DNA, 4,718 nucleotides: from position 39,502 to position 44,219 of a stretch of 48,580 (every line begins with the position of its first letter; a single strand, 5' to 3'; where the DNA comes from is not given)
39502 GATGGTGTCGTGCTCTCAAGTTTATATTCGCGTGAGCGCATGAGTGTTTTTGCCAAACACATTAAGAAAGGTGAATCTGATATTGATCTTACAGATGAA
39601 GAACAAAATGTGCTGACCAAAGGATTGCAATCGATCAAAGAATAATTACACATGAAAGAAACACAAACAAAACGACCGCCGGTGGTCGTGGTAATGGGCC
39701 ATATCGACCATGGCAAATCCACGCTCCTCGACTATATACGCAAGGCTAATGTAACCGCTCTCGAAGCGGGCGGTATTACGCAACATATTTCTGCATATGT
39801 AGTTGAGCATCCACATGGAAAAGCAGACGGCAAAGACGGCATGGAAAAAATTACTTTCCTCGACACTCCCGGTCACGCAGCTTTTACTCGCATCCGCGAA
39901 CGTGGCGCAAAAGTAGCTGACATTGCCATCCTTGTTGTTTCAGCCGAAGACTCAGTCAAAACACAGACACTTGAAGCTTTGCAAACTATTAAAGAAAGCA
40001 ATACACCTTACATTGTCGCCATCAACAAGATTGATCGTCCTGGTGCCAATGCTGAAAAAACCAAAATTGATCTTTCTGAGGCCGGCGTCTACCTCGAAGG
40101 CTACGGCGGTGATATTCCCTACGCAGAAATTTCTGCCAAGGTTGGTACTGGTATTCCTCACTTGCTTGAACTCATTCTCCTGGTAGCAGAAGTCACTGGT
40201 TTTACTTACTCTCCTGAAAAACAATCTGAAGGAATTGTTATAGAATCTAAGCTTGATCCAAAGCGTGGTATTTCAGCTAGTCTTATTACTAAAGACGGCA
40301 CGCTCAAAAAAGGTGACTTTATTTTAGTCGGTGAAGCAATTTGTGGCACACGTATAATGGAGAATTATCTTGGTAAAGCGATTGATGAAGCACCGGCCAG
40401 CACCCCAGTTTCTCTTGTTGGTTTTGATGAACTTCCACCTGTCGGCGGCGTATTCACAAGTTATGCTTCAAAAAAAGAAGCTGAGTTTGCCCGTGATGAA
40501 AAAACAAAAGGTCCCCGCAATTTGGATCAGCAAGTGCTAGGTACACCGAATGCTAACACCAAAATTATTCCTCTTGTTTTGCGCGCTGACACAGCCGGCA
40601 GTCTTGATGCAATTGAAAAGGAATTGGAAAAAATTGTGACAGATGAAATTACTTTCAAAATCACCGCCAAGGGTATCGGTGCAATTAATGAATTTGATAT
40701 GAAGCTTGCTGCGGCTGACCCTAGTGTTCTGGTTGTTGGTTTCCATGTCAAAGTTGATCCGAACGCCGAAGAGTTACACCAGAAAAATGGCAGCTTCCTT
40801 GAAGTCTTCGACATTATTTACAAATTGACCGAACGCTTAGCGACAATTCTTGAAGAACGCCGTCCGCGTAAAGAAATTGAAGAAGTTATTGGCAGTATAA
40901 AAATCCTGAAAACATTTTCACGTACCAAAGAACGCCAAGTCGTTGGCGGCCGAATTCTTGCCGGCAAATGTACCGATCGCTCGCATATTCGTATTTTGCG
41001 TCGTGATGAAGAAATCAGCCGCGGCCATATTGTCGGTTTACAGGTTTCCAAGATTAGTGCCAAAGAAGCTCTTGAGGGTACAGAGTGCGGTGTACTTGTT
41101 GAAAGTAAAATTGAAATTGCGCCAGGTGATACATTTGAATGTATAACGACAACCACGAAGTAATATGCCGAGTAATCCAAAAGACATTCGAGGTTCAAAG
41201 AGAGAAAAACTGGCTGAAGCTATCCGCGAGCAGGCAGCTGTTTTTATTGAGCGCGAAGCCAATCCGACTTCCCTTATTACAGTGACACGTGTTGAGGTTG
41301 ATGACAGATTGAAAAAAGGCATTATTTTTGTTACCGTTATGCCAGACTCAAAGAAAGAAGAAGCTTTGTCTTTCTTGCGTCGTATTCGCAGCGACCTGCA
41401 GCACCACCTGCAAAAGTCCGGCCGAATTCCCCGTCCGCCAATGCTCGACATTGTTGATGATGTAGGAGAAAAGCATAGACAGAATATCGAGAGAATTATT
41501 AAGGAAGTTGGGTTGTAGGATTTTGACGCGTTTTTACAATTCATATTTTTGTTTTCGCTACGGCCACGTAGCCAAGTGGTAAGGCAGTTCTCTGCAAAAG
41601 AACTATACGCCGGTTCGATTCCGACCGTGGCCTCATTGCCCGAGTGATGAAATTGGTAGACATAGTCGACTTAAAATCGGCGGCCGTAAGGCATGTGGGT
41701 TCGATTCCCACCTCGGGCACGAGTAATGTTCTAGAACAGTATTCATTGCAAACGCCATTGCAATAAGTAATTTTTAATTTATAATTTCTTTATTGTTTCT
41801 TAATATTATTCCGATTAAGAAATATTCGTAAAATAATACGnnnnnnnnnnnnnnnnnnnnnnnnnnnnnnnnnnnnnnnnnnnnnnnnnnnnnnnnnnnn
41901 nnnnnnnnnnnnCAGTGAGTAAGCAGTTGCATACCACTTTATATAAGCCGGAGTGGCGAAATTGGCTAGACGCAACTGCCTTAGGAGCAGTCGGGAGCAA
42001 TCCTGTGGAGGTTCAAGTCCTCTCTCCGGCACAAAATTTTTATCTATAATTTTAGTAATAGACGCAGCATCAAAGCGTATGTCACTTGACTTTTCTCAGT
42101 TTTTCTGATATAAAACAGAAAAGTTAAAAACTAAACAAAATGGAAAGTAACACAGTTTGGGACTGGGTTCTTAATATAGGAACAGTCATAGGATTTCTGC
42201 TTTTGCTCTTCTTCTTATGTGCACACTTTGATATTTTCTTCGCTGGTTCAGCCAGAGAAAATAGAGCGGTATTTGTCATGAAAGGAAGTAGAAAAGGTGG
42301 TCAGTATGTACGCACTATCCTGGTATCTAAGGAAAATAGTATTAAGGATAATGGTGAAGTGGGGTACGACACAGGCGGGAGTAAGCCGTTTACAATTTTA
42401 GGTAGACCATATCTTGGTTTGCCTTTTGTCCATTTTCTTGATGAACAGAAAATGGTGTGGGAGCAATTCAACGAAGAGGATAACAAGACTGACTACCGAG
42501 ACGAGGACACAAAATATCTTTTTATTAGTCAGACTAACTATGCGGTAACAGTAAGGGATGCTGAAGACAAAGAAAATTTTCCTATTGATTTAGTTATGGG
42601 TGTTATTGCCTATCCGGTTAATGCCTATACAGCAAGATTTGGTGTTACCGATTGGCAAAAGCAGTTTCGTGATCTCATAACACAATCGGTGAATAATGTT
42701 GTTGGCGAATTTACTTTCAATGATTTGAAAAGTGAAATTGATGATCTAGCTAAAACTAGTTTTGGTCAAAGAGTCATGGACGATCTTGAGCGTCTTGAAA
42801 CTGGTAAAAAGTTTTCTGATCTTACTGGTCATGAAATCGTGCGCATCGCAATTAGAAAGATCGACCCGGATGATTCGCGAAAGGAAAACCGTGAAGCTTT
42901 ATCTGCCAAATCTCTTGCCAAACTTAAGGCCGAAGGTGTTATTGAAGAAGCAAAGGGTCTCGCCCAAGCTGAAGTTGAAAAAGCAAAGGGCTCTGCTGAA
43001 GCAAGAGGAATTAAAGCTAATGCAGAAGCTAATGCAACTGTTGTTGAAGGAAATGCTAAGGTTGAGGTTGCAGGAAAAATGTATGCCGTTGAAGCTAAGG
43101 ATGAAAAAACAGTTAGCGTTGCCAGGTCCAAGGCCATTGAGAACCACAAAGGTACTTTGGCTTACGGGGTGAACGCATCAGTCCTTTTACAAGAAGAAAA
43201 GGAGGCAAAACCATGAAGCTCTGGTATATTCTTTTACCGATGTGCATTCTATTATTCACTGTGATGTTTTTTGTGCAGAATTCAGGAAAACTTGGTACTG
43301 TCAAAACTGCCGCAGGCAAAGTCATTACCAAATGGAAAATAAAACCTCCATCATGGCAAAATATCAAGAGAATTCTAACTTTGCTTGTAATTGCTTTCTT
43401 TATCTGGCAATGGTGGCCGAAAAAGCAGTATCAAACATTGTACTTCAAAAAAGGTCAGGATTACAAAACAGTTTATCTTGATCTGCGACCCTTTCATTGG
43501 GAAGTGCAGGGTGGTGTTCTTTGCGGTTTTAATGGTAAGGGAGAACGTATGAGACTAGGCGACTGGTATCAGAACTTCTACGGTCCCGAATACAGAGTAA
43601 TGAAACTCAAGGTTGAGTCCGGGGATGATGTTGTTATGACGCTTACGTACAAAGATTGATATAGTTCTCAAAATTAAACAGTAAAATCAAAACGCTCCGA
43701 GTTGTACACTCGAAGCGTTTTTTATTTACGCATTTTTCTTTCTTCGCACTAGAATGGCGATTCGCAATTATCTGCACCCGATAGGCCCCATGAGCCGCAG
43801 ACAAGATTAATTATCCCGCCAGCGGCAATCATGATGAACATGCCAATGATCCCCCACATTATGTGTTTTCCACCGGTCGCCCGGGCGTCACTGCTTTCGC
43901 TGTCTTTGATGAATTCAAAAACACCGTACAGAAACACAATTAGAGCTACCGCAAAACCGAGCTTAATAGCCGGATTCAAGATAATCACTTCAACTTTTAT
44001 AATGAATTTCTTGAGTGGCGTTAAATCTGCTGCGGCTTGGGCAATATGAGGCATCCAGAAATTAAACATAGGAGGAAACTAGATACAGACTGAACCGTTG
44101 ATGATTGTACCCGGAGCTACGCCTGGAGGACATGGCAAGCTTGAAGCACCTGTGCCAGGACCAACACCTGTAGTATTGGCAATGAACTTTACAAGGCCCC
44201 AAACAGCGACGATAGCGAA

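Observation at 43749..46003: Tandem array of five diversified pilin-like paralogs (TrbC/VirB2-type), each with one Cys pair placed either before or after the helical hairpin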

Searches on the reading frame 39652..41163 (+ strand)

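Call 7: search_protein_families(library=pfam, proteins=[window:39652-41163:+], max_evalue=0.001)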
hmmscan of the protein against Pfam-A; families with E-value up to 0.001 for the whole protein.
window:39652-41163:+ (503 aa): 8 families
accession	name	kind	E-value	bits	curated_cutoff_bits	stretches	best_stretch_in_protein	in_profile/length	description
PF00009.33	GTP_EFTU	-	9.5e-34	117.1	26.5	1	11-176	5-183/188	Elongation factor Tu GTP binding domain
PF11987.13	IF-2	-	8.2e-23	81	27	1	298-395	19-115/117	Translation-initiation factor 2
PF22042.2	EF-G_D2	-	1e-14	54.9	27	1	193-270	3-83/84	Elongation factor G domain 2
PF01926.29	MMR_HSR1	-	4.7e-11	43.2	21.9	1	12-126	2-113/113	50S ribosome-binding GTPase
PF00350.29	Dynamin_N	-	4.3e-06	27.3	27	0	12-46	1-35/168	Dynamin family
PF00071.28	Ras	-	8.2e-06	25.9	21.6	1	12-174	2-155/162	Ras family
PF08477.19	Roc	-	0.00017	22.2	27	1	12-128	2-119/119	Ras of Complex, Roc, domain of DAPkinase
PF03144.31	GTP_EFTU_D2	-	0.00041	21.2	30.3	0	429-494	2-71/73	Elongation factor Tu domain 2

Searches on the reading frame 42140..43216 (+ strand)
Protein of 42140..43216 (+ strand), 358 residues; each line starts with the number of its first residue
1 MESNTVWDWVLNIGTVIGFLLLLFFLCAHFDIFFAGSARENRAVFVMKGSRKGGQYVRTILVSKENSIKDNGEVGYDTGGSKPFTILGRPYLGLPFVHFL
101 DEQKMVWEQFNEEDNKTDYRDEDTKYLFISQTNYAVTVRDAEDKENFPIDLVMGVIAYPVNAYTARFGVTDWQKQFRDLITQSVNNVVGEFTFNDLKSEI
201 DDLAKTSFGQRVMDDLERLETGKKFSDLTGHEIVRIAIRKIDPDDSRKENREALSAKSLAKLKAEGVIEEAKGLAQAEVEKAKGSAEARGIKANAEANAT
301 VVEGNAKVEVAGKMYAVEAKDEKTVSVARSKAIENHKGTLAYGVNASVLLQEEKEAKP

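Call 3: search_protein_families(library=pfam, proteins=[window:42140-43216:+], max_evalue=1)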
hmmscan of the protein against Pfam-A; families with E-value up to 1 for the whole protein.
window:42140-43216:+ (358 aa): 2 families
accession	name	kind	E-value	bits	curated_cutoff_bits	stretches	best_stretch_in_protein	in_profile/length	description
PF01145.31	Band_7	-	8.9e-07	29.6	23.6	1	131-274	42-175/176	SPFH domain / Band 7 family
PF14014.11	DUF4230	-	0.81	10.2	27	0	238-300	76-131/148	Protein of unknown function (DUF4230)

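Call 88: search_protein_families(library=ncbifam, proteins=[window:42140-43216:+], max_evalue=0.01)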
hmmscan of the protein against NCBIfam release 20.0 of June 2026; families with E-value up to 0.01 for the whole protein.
window:42140-43216:+ (358 aa): 1 family
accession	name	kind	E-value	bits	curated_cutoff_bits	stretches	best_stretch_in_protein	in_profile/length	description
TIGR01933.1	hflK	equivalog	0.00021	20.8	159.4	1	162-316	74-217/261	FtsH protease activity modulator HflK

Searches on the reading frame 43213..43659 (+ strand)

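Call 3: search_protein_families(library=pfam, proteins=[window:43213-43659:+], max_evalue=1)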
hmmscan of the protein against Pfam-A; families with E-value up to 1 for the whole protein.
window:43213-43659:+ (148 aa): 1 family
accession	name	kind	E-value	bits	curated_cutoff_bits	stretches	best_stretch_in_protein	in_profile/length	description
PF01828.24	Peptidase_A4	-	0.12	12.2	22.3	1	98-147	57-104/206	Peptidase A4 family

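Call 88: search_protein_families(library=ncbifam, proteins=[window:43213-43659:+], max_evalue=0.01)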
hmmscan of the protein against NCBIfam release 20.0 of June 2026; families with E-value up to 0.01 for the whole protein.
window:43213-43659:+ (148 aa): 0 families

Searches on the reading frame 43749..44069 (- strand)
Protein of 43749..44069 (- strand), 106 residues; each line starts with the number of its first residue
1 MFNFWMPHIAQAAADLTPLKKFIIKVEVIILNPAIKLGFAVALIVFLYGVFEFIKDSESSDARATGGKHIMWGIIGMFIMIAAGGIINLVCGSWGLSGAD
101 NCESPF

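Call 3: search_protein_families(library=pfam, proteins=[window:43749-44069:-], max_evalue=1)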
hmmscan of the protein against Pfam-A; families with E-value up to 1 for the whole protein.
window:43749-44069:- (106 aa): 3 families
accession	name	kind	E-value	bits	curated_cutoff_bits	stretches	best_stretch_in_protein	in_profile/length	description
PF18895.5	T4SS_pilin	-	1e-05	25.9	26.6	1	32-90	14-71/71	Type IV secretion system pilin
PF24380.1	DUF7536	-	0.1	13.2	27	1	35-89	25-79/91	Family of unknown function (DUF7536)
PF04956.18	TrbC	-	0.42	11.3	27.9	1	4-89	22-97/98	TrbC/VIRB2 pilin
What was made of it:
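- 43749..44069 (-): P5, pilin-like protein (106 aa) without a signal peptide: mini-leader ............, then an amphipathic segment, an NP motif at the start of TM1, and a C-tail Cys pair (V/I)CG...C-NPF. PF18895 25.9 bits against a cutoff of 26.6 (call 3).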

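Call 88: search_protein_families(library=ncbifam, proteins=[window:43749-44069:-], max_evalue=0.01)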
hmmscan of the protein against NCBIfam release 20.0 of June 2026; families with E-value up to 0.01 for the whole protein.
window:43749-44069:- (106 aa): 1 family
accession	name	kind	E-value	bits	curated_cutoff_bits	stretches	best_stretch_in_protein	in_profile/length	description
NF045849.1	ICE_MMCAP2_0565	equivalog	4.6e-06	26.2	40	1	18-92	4-78/80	Mbov_0395 family pilin-like conjugal transfer protein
